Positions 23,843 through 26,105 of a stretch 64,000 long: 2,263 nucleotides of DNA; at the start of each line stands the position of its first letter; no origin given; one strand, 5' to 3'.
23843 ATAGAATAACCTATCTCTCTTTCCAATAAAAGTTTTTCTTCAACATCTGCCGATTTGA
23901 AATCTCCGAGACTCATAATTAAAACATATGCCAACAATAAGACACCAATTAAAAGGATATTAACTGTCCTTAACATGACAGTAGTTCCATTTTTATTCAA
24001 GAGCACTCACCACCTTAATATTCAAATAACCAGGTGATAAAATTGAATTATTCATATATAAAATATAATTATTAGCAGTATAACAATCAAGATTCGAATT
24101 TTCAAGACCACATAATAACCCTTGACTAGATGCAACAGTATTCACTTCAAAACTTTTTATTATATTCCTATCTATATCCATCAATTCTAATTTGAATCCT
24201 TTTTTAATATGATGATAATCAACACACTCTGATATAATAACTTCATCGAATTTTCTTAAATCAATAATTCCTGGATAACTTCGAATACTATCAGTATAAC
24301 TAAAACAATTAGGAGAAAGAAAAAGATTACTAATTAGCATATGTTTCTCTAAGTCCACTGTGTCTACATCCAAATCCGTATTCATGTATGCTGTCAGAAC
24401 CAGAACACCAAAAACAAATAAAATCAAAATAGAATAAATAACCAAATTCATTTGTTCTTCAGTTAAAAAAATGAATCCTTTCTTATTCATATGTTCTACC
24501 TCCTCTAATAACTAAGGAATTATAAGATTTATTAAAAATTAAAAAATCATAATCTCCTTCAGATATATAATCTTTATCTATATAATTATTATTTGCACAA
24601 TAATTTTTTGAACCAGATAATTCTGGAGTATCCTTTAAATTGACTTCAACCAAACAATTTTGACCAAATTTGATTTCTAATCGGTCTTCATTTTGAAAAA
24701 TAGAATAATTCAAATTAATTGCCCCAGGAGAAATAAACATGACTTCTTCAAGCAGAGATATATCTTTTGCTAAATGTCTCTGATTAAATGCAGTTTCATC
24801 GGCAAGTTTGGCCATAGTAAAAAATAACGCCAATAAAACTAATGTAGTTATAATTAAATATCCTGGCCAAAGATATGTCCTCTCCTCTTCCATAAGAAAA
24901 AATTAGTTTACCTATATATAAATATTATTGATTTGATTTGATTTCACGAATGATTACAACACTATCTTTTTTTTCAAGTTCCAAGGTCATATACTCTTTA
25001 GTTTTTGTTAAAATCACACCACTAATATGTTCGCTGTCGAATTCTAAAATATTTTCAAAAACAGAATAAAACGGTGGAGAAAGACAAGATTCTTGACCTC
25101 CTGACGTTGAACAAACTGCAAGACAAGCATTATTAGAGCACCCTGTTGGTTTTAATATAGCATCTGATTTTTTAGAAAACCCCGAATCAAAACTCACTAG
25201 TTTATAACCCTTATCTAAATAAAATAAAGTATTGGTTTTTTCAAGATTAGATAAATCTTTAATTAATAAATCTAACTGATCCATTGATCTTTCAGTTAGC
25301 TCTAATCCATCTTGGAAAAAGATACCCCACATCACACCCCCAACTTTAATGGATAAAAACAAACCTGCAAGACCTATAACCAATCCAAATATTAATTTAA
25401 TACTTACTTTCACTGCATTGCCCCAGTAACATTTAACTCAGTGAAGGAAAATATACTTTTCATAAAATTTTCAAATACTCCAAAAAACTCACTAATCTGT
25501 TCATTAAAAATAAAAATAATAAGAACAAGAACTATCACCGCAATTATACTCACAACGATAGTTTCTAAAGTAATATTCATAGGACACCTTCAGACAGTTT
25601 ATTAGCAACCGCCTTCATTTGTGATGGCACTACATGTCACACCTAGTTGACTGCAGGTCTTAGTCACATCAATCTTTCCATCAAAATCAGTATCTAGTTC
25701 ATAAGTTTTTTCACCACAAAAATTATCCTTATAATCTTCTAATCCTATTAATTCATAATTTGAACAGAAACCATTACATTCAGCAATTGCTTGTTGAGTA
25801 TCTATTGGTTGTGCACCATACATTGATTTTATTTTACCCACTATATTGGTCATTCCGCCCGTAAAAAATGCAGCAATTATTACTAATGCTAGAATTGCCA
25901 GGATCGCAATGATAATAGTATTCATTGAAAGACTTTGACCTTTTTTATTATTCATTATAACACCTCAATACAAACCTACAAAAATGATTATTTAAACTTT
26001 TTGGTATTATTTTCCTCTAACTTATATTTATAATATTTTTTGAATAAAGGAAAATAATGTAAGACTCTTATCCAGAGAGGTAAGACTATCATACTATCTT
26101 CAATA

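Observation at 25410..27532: Two short pilin-like genes missed by the ORF track, within a chain of translationally coupled overlaps.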

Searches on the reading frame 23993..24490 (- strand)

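Call 4: search_protein_families(library=pfam, max_evalue=0.1, proteins=[window:23993-24490:-])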
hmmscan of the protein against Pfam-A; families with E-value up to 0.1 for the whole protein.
window:23993-24490:- (165 aa): 1 family
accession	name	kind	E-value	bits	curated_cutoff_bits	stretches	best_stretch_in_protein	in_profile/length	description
PF05814.16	Ac76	-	0.079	13.4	22.5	0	5-46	14-56/83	Orf76 (Ac76)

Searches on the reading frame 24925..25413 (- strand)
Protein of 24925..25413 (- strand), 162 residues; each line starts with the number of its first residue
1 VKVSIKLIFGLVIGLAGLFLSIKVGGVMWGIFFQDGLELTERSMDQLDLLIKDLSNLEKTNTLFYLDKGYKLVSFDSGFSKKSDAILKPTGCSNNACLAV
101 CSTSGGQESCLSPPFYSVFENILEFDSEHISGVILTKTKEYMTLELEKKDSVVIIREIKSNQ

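Call 4: search_protein_families(library=pfam, max_evalue=0.1, proteins=[window:24925-25413:-])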
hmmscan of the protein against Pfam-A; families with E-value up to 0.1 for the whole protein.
window:24925-25413:- (162 aa): 0 families

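Call 35: search_protein_families(library=ncbifam, max_evalue=0.1, proteins=[window:24925-25413:-])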
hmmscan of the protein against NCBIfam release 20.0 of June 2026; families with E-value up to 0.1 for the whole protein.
window:24925-25413:- (162 aa): 0 families

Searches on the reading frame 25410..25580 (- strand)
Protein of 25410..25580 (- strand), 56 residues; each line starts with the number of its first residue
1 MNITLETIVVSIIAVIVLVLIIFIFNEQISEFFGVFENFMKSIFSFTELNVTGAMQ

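Call 4: search_protein_families(library=pfam, max_evalue=0.1, proteins=[window:25410-25580:-])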
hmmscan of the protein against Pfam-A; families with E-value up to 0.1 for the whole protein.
window:25410-25580:- (56 aa): 1 family
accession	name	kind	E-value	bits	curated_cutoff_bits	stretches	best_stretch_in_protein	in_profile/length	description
PF23489.1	V-ATPase_su_f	-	0.046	14.3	27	1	7-35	13-41/78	V-type proton ATPase subunit f-like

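Call 7: find_encoding_contigs(protein=window:25410-25580:-, flank=10000, max_places=6)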
Protein window:25410-25580:- (56 aa): 6 contigs read that carry it; 5 places shown.
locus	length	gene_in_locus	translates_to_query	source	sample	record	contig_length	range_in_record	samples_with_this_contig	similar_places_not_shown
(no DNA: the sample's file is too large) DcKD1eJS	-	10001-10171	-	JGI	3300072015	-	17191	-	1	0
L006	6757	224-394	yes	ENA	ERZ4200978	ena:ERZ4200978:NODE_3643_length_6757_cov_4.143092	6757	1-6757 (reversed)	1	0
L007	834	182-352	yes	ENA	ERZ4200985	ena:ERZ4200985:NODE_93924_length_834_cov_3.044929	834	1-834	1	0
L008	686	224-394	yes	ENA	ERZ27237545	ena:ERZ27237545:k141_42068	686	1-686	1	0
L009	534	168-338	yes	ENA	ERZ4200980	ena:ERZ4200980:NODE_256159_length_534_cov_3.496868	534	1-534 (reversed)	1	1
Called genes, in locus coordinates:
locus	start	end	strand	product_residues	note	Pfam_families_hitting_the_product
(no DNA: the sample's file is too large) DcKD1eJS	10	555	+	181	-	-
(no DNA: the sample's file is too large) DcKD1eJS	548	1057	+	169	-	-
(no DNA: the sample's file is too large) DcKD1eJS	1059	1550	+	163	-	-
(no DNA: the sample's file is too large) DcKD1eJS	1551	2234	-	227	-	-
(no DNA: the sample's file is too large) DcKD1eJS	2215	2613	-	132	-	-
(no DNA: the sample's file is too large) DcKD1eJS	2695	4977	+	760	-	PF00437:T2SSE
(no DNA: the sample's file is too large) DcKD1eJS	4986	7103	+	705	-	-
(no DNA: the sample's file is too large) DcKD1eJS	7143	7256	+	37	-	-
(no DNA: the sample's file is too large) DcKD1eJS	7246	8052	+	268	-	-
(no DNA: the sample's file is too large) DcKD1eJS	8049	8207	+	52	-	-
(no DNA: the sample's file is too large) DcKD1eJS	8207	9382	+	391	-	-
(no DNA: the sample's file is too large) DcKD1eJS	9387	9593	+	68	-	-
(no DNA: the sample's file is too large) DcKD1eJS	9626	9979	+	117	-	-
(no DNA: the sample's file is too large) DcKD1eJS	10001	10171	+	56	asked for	-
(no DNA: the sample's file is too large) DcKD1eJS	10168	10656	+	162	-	-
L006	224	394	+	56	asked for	-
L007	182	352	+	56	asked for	-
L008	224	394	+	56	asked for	-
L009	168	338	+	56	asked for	-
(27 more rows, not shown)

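Call 9: find_homologous_proteins(query=window:25410-25580:-, max_evalue=0.01)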
Query window:25410-25580:- (56 aa): 2 proteins with E <= 0.01 among 2 candidates.
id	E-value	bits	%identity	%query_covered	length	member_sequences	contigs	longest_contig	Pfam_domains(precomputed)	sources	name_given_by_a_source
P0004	1.0e-23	99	100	100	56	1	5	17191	-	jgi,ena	jgi:hypothetical protein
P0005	1.2e-18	83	80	100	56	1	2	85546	-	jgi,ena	jgi:hypothetical protein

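Call 34: search_protein_families(library=pfam, alignment_id=A3, max_evalue=1)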
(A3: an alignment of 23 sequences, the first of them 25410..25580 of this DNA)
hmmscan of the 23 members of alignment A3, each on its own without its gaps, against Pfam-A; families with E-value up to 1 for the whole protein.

A. member 1, window:25410-25580:- (56 aa): 1 family
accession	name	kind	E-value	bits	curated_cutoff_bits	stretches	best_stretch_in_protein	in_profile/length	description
PF23489.1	V-ATPase_su_f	-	0.046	14.3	27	1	7-35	13-41/78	V-type proton ATPase subunit f-like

B. families by the number of members that match (of 23 scanned): 51 families (the first 25 are shown)
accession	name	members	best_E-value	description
PF16982.10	Flp1_like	7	3.3e-07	Putative Flagellin, Flp1-like, domain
PF23489.1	V-ATPase_su_f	5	0.013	V-type proton ATPase subunit f-like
PF07219.19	HemY_N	4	0.037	HemY protein N-terminus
PF01554.23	MatE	3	0.0016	MatE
PF10717.14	ODV-E18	3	0.058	Occlusion-derived virus envelope protein ODV-E18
PF15168.11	TRIQK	3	0.082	Triple QxxK/R motif-containing protein family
PF20456.3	DUF6709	3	0.12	Family of unknown function (DUF6709)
PF05820.16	Ac81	3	0.14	Baculoviridae AC81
PF01594.21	AI-2E_transport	2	0.00049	AI-2E family transporter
PF12648.12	TcpE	2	0.048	TcpE family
PF03176.21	MMPL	2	0.068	MMPL family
PF06024.17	Orf78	2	0.11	Orf78 (ac78)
PF12175.13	WSS_VP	2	0.14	White spot syndrome virus structural envelope protein VP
PF05545.16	FixQ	2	0.19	Cbb3-type cytochrome oxidase component FixQ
PF12555.13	SteA-like_C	1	0.0012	SteA-like C-terminal domain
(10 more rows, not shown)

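Call 35: search_protein_families(library=ncbifam, max_evalue=0.1, proteins=[window:25410-25580:-])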
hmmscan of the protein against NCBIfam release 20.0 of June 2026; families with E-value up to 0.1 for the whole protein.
window:25410-25580:- (56 aa): 0 families

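Call 44: search_solved_structures(query=A3, max_evalue=5)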
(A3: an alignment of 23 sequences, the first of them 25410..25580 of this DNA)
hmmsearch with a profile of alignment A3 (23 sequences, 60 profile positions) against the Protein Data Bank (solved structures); distinct sequences matched with E-value up to 5: 9.
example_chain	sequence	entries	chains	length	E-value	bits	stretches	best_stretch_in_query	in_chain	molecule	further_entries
6b87_A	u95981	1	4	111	0.022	17.8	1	10-31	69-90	TMHC2_E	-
5gpa_A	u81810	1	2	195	0.16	15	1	25-56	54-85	Transcriptional regulator (TetR/AcrR family)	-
5gp9_A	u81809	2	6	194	0.17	15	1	25-56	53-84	Transcriptional regulator (TetR/AcrR family)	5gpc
7sax_A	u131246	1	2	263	0.27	14.3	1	18-55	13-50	GldM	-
7udy_A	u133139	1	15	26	0.32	14.1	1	14-31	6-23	Designed channel QLLL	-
2wpr_A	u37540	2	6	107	0.94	12.6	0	32-49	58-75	TRIMERIC AUTOTRANSPORTER ADHESIN FRAGMENT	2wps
7udx_A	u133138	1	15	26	1.2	12.2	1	14-31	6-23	De novo designed pentameric proton channel QLQL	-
2l6w_A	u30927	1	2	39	1.4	12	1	7-31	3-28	Beta-type platelet-derived growth factor receptor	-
6mct_A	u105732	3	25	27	3.8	10.6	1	14-31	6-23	mini-eVgL membrane protein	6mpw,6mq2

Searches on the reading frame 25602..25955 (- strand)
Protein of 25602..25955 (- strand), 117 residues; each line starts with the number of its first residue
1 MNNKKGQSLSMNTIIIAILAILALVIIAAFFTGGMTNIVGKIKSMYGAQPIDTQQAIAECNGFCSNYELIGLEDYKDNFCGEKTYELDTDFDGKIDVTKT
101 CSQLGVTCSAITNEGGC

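Call 4: search_protein_families(library=pfam, max_evalue=0.1, proteins=[window:25602-25955:-])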
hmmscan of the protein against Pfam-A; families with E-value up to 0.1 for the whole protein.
window:25602-25955:- (117 aa): 3 families
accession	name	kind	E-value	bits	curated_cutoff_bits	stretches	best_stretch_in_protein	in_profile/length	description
PF01822.24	WSC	-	0.0067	17.1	27.8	1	44-90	14-62/82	WSC domain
PF23489.1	V-ATPase_su_f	-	0.01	16.5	27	1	11-44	11-44/78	V-type proton ATPase subunit f-like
PF13202.12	EF-hand_5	-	0.083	12.9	25.9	0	86-97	7-18/25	EF hand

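Call 35: search_protein_families(library=ncbifam, max_evalue=0.1, proteins=[window:25602-25955:-])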
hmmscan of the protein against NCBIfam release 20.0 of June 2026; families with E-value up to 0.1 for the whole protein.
window:25602-25955:- (117 aa): 0 families

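Call 42: search_solved_structures(query=A4, max_evalue=1, show_alignments=2)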
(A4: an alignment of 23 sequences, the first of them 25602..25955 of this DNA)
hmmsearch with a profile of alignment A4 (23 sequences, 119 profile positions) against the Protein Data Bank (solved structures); distinct sequences matched with E-value up to 1: 5.
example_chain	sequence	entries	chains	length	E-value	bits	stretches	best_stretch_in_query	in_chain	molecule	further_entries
8qag_A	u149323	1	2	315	0.028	17.6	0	3-58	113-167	sc-CC-6-95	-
8r5v_A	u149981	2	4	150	0.063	16.5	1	20-118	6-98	Ribonuclease pancreatic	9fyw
3l19_A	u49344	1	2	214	0.23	14.7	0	85-112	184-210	Calcium/calmodulin dependent protein kinase with a kinase domain and 4 calmodulin like EF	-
8fk7_A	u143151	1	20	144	0.53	13.5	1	3-72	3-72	Flagellin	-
6n3q_E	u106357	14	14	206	0.56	13.5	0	53-94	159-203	Translocation protein SEC66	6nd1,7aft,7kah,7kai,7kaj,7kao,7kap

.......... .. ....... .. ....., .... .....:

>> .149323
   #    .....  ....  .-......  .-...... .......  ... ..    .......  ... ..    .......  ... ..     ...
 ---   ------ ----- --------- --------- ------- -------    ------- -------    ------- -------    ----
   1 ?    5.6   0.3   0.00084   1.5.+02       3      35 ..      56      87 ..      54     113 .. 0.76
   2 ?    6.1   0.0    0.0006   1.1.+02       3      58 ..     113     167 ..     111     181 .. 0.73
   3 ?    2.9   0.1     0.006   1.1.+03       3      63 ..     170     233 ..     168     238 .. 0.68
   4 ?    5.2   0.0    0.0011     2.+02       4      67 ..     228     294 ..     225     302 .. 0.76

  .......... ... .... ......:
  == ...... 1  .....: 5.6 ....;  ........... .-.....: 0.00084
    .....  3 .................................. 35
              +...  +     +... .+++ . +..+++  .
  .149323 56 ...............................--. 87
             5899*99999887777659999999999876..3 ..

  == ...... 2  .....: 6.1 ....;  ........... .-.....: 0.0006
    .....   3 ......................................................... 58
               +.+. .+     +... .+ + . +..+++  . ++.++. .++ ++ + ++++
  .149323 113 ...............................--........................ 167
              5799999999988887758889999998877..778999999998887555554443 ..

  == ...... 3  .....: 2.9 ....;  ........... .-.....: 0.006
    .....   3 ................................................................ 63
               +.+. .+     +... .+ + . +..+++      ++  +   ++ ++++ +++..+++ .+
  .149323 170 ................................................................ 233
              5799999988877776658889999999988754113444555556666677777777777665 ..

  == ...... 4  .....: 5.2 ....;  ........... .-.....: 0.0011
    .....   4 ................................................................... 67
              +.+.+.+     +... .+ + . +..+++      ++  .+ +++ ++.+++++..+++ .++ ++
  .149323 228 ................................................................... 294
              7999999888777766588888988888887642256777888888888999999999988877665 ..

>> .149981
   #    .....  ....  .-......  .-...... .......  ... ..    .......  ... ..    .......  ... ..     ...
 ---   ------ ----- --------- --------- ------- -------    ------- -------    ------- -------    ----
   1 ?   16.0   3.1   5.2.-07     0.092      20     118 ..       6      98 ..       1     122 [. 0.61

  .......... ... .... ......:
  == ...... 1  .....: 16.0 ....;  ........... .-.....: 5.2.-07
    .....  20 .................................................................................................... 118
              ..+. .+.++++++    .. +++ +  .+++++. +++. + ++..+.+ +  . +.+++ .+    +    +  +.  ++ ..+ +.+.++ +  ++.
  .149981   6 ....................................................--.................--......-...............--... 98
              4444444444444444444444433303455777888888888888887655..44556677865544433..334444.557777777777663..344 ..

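Call 75: predict_structure(protein=window:25602-25955:-)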
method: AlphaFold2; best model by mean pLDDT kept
length: 117 residues; sequences in the alignment: 1
mean_pLDDT: 59.5   pTM: 0.35
mean pLDDT of the five models: 59.5, 52.0, 51.4, 44.4, 42.5
residues with pLDDT >= 90: 1; 70-90: 26; 50-70: 53; < 50: 37
segments of 3 or more residues with pLDDT < 50: 37-47, 73-86, 110-117
pLDDT, mean of each block of 10 residues (from residue 1): 57 85 82 55 46 64 62 47 48 61 61 39
secondary structure, 60 per line:
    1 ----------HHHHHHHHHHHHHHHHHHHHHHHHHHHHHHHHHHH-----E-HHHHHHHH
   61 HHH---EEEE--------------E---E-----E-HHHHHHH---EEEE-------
elements in order: H11-45 H53-63 E67-70 H97-103 E107-110
